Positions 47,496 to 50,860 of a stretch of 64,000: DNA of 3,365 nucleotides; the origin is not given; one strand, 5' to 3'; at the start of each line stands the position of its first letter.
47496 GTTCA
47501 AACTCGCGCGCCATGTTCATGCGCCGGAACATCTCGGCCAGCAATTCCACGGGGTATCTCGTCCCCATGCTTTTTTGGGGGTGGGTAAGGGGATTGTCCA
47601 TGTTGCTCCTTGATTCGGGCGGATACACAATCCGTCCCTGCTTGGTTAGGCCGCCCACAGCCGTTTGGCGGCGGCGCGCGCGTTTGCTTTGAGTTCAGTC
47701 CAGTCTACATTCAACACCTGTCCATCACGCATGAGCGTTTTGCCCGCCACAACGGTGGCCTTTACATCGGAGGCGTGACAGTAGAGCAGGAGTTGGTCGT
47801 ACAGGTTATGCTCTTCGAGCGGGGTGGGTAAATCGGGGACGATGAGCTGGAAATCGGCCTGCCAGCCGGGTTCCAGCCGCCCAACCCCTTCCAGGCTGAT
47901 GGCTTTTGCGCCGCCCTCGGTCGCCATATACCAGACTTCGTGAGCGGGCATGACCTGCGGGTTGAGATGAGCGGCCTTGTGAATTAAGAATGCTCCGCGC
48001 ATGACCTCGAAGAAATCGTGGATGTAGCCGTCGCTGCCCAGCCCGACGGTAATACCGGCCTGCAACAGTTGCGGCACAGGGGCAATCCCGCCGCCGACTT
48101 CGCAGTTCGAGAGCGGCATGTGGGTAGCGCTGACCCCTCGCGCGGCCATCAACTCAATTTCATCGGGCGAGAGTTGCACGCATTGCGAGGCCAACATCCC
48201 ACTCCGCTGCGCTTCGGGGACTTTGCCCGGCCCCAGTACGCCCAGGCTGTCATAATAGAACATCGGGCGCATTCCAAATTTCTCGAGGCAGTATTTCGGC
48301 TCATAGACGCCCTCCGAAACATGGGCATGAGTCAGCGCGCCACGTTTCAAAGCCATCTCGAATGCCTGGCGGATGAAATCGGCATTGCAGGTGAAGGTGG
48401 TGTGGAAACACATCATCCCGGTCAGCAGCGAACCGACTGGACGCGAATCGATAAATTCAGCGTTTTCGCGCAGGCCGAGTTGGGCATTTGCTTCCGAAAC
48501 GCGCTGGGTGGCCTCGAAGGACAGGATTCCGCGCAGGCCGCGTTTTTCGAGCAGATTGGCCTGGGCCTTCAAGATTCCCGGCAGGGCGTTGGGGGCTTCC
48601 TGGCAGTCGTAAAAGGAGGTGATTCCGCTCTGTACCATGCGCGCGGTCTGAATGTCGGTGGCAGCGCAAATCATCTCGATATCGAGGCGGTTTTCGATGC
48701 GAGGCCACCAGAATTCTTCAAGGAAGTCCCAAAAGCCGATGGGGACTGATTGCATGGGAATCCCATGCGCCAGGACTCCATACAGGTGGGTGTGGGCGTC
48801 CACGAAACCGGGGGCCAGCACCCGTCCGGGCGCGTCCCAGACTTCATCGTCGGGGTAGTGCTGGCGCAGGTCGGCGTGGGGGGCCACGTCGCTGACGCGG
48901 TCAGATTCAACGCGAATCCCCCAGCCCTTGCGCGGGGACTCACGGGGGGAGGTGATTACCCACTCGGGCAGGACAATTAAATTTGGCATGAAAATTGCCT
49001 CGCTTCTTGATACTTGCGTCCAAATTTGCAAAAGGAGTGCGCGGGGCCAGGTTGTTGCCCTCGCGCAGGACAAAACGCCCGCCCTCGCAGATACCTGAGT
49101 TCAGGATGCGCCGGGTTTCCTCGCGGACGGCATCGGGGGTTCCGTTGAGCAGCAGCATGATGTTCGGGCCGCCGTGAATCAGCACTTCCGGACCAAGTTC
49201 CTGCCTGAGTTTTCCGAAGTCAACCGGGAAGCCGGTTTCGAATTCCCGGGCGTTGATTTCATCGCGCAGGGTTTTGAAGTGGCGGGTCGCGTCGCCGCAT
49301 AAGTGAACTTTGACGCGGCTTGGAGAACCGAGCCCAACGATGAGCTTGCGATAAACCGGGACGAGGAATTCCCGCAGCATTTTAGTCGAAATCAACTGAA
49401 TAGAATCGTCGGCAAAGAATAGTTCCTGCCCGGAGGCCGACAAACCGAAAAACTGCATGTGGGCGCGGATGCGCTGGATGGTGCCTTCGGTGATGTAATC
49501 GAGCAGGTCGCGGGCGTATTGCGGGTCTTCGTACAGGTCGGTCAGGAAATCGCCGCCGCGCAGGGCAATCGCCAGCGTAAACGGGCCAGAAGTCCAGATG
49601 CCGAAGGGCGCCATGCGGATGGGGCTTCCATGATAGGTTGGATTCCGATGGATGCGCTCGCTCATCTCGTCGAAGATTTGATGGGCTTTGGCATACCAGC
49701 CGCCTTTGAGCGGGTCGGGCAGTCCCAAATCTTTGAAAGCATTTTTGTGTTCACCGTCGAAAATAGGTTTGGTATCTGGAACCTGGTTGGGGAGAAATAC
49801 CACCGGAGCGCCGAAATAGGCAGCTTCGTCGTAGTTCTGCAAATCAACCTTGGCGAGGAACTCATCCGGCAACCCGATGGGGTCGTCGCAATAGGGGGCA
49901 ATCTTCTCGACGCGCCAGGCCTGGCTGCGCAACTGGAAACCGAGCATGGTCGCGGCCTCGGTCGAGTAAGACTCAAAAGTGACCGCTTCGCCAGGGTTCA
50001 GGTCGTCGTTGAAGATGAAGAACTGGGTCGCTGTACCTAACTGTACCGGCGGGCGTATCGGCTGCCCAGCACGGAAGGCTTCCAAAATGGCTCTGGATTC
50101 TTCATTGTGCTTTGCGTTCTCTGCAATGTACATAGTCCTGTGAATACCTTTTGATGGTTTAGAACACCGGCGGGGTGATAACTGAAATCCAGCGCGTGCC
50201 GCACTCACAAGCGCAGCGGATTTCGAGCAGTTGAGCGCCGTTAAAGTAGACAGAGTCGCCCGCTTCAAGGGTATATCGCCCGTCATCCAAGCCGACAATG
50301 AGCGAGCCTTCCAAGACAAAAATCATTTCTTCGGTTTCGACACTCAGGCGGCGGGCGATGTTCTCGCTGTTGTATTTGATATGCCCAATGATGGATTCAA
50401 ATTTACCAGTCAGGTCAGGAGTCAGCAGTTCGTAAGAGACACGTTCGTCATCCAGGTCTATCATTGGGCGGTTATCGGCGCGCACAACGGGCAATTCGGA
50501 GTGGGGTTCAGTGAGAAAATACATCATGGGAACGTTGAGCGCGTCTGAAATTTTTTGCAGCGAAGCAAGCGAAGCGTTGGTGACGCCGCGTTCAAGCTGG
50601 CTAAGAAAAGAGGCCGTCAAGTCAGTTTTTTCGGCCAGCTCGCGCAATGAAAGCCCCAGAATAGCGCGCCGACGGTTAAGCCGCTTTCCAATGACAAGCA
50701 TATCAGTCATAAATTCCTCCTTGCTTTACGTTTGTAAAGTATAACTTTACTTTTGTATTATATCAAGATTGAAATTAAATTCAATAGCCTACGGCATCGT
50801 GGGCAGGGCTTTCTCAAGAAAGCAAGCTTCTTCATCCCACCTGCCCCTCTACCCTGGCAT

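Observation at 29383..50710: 19-gene co-directional catabolic island built around YgeW/YgeY/SsnA/XdhD-like genes plus unexpected partners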

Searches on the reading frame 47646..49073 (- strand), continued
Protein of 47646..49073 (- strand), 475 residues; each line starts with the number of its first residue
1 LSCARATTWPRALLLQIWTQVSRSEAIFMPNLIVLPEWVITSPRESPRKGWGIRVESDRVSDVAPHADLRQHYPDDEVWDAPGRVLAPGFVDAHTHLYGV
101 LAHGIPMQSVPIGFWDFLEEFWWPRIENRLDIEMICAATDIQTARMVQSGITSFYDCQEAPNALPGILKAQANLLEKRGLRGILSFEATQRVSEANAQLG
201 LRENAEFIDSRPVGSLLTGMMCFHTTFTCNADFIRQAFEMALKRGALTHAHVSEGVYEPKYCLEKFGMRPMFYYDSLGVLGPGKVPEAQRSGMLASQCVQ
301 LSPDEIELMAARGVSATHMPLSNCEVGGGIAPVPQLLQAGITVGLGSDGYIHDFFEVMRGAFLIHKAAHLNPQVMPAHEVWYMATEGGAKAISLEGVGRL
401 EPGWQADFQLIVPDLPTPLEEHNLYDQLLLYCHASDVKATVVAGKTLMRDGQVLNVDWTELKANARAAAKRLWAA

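Call 74: find_encoding_contigs(protein=P0040, flank=10000, max_places=1)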
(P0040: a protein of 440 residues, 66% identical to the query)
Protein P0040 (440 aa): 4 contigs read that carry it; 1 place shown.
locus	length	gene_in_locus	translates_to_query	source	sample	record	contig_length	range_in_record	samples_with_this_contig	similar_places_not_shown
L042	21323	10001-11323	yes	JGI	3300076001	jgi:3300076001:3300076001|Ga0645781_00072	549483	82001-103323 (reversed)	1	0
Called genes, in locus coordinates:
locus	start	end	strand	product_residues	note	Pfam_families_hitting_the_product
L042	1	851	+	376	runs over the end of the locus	PF00583:Acetyltransf_1 (faint)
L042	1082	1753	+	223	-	PF14014:DUF4230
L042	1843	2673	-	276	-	-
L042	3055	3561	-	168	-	PF02357:NusG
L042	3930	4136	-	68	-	-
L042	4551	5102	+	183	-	PF01381:HTH_3, PF12844:HTH_19 (weak), PF13443:HTH_26 (weak), PF13560:HTH_31, PF07883:Cupin_2 (weak)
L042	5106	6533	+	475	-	PF07969:Amidohydro_3 (faint), PF01979:Amidohydro_1, PF12890:DHOase (weak)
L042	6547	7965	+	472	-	PF01547:SBP_bac_1, PF13416:SBP_bac_8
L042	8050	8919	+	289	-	PF00528:BPD_transp_1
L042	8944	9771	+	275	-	PF00528:BPD_transp_1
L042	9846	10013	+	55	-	-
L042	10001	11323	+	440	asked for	PF01979:Amidohydro_1, PF07969:Amidohydro_3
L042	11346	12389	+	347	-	PF00676:E1_dh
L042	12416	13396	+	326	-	PF02779:Transket_pyr, PF02780:Transketolase_C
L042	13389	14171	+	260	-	PF00106:adh_short, PF08659:KR, PF13561:adh_short_C2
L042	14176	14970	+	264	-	PF01261:AP_endonuc_2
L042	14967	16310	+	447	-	PF00364:Biotin_lipoyl, PF02817:E3_binding, PF00198:2-oxoacid_dh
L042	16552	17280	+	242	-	PF00106:adh_short, PF08659:KR, PF23441:SDR, PF13561:adh_short_C2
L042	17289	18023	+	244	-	PF00106:adh_short, PF08659:KR, PF23441:SDR (weak), PF13561:adh_short_C2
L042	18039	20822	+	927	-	PF00111:Fer2 (weak), PF01799:Fer2_2, PF01315:Ald_Xan_dh_C, PF02738:MoCoBD_1, PF20256:MoCoBD_2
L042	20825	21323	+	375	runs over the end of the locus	-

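Call 75: find_encoding_contigs(protein=P0093, flank=10000, max_places=1)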
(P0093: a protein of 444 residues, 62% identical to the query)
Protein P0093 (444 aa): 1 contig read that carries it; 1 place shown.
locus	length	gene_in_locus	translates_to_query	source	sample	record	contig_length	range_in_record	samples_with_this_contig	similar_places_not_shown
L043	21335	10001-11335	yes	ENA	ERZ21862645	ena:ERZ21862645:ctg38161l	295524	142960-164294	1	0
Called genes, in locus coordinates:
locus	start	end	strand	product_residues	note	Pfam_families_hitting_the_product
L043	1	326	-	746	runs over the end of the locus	PF00664:ABC_membrane, PF00005:ABC_tran, PF02463:SMC_N (weak)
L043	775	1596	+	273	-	PF12705:PDDEXK_1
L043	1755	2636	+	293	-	PF04228:Zn_peptidase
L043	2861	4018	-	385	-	PF08448:PAS_4, PF00990:GGDEF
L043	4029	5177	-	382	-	PF08495:FIST, PF10442:FIST_C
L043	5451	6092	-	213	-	PF08818:DUF1801, PF13376:OmdA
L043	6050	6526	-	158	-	PF08818:DUF1801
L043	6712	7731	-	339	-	PF00296:Bac_luciferase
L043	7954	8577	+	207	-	PF13560:HTH_31, PF01381:HTH_3, PF12844:HTH_19, PF13443:HTH_26 (faint), PF07883:Cupin_2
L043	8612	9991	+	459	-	PF07969:Amidohydro_3 (weak), PF01979:Amidohydro_1, PF07969:Amidohydro_3 (weak)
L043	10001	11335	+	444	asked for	PF01979:Amidohydro_1, PF07969:Amidohydro_3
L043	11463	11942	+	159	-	PF00111:Fer2, PF01799:Fer2_2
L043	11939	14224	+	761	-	PF01315:Ald_Xan_dh_C, PF02738:MoCoBD_1, PF20256:MoCoBD_2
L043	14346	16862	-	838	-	PF02415:Chlam_PMP (faint)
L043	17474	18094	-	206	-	-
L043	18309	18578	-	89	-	-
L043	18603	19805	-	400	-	PF02786:CPSase_L_D2 (faint)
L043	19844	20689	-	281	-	PF00005:ABC_tran, PF13304:AAA_21 (faint)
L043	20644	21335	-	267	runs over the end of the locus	PF00528:BPD_transp_1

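Call 94: search_protein_families(library=pfam, proteins=[L043:8612-9991:+, L042:5106-6533:+, L042:6547-7965:+], max_evalue=0.1)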
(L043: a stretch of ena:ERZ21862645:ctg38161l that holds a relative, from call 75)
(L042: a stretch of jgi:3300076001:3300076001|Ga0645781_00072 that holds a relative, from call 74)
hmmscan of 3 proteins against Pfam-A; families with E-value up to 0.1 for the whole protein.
L043:8612-9991:+ (459 aa): 3 families
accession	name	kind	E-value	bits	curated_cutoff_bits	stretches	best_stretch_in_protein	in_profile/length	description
PF01979.26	Amidohydro_1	-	7.5e-23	81.7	25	1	49-438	1-344/345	Amidohydrolase family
PF07969.17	Amidohydro_3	-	6.4e-16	59.3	29.7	2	41-65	1-25/472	Amidohydrolase family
PF00449.26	Urease_alpha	-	0.0044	17.8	23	1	3-35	66-98/121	Urease alpha-subunit, N-terminal domain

L042:5106-6533:+ (475 aa): 3 families
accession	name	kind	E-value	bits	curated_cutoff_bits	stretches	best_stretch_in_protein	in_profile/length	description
PF01979.26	Amidohydro_1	-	9.9e-22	78.1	25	1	49-441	1-344/345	Amidohydrolase family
PF07969.17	Amidohydro_3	-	4.7e-07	30.1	29.7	1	355-412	404-460/472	Amidohydrolase family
PF00582.32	Usp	-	0.078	14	24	0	209-253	10-53/141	Universal stress protein family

L042:6547-7965:+ (472 aa): 2 families
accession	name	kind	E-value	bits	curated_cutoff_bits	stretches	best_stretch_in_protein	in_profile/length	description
PF13416.11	SBP_bac_8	-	7.5e-28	98.5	27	1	106-409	3-272/279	Bacterial extracellular solute-binding protein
PF01547.30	SBP_bac_1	-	1.5e-21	78.1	26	1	101-385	9-305/307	Bacterial extracellular solute-binding protein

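Call 95: list_cluster_members(proteins=[P0001, P0121])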
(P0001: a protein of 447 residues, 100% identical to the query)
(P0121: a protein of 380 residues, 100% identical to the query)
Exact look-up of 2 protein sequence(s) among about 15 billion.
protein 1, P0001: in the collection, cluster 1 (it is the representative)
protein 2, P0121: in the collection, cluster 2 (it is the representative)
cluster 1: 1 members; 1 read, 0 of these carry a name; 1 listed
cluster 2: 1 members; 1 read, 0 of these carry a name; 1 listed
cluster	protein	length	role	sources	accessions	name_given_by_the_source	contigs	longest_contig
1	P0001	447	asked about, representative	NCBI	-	-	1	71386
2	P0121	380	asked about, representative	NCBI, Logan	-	-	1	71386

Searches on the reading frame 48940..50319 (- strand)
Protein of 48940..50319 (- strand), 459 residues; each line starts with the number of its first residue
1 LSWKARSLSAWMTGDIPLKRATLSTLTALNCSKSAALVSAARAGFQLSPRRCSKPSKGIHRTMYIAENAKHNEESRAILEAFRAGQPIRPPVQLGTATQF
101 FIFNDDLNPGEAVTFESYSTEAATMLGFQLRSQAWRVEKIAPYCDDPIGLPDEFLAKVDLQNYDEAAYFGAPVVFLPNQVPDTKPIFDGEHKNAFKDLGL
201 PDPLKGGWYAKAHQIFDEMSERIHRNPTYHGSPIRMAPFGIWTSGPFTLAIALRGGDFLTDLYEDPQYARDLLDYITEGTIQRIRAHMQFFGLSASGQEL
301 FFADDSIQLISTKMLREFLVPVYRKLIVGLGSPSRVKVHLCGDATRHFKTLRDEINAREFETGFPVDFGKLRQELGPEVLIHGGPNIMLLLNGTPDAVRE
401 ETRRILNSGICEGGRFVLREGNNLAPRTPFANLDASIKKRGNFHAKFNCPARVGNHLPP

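Call 3: search_protein_families(library=pfam, proteins=[window:48940-50319:-])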
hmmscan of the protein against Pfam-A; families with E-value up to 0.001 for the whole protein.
window:48940-50319:- (459 aa): 1 family
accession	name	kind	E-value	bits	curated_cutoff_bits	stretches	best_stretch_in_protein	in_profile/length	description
PF01208.23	URO-D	-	1.6e-19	70.5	23.9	1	242-438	142-341/346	Uroporphyrinogen decarboxylase (URO-D)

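Call 5: search_protein_families(library=ncbifam, proteins=[window:48940-50319:-], max_evalue=1e-10)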
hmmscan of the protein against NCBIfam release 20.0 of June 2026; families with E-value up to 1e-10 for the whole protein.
window:48940-50319:- (459 aa): 3 families
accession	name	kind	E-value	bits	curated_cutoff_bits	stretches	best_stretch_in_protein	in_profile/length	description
NF004889.0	PRK06252.1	subfamily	2.1e-17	63.1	244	1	244-444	146-337/340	methylcobalamin:coenzyme M methyltransferase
NF041608.1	methylcob_mtaseMtbA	equivalog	4.5e-12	45.7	600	1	245-438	147-332/339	methylcobamide:CoM methyltransferase MtbA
TIGR01463.1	mtaA_cmuA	subfamily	1.5e-11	44.2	235.4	1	244-440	145-335/340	MtaA/CmuA family methyltransferase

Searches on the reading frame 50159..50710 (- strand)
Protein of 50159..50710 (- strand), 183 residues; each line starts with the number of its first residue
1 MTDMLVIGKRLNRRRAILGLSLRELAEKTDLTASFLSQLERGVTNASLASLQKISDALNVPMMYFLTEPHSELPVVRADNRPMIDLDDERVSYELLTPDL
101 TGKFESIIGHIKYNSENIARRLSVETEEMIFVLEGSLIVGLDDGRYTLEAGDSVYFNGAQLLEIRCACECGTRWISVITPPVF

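Call 3: search_protein_families(library=pfam, proteins=[window:50159-50710:-])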
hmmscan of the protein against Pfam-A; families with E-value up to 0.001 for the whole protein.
window:50159-50710:- (183 aa): 6 families
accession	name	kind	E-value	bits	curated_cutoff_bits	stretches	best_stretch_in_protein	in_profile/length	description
PF01381.28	HTH_3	-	1.3e-12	48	23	1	14-64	4-54/55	Helix-turn-helix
PF12844.13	HTH_19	-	9.8e-08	32.2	30.2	1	8-67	1-60/64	Helix-turn-helix domain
PF07883.17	Cupin_2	-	1.5e-07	31.5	27.2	1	125-158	17-50/70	Cupin domain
PF13560.12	HTH_31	-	2.2e-06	28.3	27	1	8-61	3-57/64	Helix-turn-helix domain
PF13443.12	HTH_26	-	1.6e-05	25.5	22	1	11-60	2-52/63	Cro/C1-type HTH DNA-binding domain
PF05899.18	Cupin_3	-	0.00064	19.8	23.5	1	123-157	22-57/74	EutQ-like cupin domain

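Call 5: search_protein_families(library=ncbifam, proteins=[window:50159-50710:-], max_evalue=1e-10)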
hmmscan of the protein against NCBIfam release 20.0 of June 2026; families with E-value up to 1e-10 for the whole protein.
window:50159-50710:- (183 aa): 2 families
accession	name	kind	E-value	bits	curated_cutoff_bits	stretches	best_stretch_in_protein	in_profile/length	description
NF007408.0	PRK09943.1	equivalog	5.1e-18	65.3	211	1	4-183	5-185/185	HTH-type transcriptional regulator PuuR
NF006015.0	PRK08154.1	subfamily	2.2e-12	46.7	204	1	7-72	31-99/314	anaerobic benzoate catabolism transcriptional regulator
